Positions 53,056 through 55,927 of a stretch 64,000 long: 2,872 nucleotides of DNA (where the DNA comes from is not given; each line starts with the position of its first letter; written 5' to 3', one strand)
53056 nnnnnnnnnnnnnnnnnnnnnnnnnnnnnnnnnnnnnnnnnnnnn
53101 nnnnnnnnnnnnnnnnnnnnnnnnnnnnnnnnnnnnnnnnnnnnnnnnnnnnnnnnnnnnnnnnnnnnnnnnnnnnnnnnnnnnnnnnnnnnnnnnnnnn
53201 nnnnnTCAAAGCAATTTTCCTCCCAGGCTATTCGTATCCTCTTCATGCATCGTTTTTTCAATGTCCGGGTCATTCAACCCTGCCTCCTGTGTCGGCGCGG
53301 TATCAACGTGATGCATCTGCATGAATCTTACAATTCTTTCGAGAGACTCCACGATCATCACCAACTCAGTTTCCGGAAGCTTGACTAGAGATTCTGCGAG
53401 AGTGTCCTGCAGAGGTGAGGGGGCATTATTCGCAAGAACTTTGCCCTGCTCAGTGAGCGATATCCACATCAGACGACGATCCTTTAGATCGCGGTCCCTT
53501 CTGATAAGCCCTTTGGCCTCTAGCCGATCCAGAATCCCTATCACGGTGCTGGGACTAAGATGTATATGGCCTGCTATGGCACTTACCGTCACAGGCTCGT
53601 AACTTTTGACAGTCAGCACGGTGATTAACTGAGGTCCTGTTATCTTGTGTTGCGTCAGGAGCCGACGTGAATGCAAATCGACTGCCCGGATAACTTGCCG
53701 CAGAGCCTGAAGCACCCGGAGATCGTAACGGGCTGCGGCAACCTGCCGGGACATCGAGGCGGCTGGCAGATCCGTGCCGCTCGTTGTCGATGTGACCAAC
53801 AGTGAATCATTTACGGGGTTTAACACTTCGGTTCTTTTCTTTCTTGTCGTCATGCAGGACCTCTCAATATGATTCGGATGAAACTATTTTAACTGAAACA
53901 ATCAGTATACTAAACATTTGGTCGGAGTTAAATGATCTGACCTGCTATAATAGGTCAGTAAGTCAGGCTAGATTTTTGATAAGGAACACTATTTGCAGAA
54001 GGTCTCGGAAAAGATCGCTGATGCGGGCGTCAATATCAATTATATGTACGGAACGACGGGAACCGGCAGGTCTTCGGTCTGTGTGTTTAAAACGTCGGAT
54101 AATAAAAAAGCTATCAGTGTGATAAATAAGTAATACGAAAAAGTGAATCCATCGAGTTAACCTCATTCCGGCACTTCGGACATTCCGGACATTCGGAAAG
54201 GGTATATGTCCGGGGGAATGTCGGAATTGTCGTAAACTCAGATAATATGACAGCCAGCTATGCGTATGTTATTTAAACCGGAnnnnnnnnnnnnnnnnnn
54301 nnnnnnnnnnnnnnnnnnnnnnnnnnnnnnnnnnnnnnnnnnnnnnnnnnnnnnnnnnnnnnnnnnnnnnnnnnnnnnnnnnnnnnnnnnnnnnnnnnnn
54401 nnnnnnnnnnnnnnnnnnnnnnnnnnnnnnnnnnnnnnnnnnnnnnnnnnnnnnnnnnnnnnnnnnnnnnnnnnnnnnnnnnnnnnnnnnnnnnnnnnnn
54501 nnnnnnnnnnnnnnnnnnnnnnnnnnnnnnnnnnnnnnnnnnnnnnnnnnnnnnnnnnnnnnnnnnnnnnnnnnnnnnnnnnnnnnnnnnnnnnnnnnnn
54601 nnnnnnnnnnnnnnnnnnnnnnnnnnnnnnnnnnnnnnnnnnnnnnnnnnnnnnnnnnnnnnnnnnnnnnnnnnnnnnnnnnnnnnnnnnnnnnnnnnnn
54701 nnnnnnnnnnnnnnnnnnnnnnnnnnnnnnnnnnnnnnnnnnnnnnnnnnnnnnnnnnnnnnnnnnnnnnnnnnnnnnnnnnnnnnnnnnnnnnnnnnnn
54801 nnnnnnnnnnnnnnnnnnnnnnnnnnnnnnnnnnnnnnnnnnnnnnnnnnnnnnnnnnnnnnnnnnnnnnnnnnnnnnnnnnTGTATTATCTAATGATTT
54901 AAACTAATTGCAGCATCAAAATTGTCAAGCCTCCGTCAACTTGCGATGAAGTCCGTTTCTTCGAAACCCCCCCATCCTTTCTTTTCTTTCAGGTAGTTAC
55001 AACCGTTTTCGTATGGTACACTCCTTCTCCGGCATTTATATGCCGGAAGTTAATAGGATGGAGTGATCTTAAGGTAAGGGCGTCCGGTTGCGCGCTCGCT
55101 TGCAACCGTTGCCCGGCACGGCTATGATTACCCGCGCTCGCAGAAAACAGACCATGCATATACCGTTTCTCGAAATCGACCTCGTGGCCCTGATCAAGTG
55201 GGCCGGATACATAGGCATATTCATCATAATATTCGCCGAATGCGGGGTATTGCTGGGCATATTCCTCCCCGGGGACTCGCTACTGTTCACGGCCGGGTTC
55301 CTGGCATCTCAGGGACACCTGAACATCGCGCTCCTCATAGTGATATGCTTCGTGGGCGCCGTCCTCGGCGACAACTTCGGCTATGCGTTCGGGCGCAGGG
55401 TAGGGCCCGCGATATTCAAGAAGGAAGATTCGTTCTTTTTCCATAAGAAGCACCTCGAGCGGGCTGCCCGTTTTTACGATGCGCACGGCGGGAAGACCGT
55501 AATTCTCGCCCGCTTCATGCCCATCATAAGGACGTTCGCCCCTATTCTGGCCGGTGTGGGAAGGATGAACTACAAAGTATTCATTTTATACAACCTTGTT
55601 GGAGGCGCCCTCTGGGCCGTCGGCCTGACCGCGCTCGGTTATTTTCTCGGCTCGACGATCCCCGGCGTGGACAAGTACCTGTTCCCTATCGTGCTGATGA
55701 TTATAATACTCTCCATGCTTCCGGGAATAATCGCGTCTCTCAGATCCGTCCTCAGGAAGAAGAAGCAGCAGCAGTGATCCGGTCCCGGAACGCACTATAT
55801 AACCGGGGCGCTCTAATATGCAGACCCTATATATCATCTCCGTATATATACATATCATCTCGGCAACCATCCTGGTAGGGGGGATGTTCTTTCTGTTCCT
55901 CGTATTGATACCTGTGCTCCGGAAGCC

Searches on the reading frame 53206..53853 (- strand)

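Call 50: search_protein_families(library=pfam, proteins=[window:53206-53853:-], max_evalue=0.00001)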
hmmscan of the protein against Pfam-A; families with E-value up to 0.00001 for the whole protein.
window:53206-53853:- (215 aa): 4 families
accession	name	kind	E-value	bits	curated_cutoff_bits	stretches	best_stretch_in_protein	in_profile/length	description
PF01047.28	MarR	-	6.7e-13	48.8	24.6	1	71-127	1-57/59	MarR family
PF12802.13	MarR_2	-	5.1e-08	33.4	27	1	71-127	3-60/61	MarR family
PF22381.2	Staph_reg_Sar_Rot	-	8.1e-08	32.7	27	1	65-142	6-83/85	Transcriptional regulator SarA/Rot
PF13463.12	HTH_27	-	4.4e-07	30.5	22.2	1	73-137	3-68/68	Winged helix DNA-binding domain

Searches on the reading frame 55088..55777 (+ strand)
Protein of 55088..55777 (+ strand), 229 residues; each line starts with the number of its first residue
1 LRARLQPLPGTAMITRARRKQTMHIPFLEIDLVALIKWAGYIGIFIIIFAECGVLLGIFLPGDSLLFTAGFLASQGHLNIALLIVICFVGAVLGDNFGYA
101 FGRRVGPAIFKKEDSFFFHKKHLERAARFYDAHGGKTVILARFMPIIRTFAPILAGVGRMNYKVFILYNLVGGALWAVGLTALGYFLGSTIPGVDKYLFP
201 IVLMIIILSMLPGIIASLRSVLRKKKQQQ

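Call 50: search_protein_families(library=pfam, proteins=[window:55088-55777:+], max_evalue=0.00001)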
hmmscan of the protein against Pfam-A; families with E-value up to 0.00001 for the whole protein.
window:55088-55777:+ (229 aa): 1 family
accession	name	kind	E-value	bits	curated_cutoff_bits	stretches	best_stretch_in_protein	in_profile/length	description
PF09335.16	VTT_dom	-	6.9e-20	72.2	33.9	1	60-185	1-122/123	VTT domain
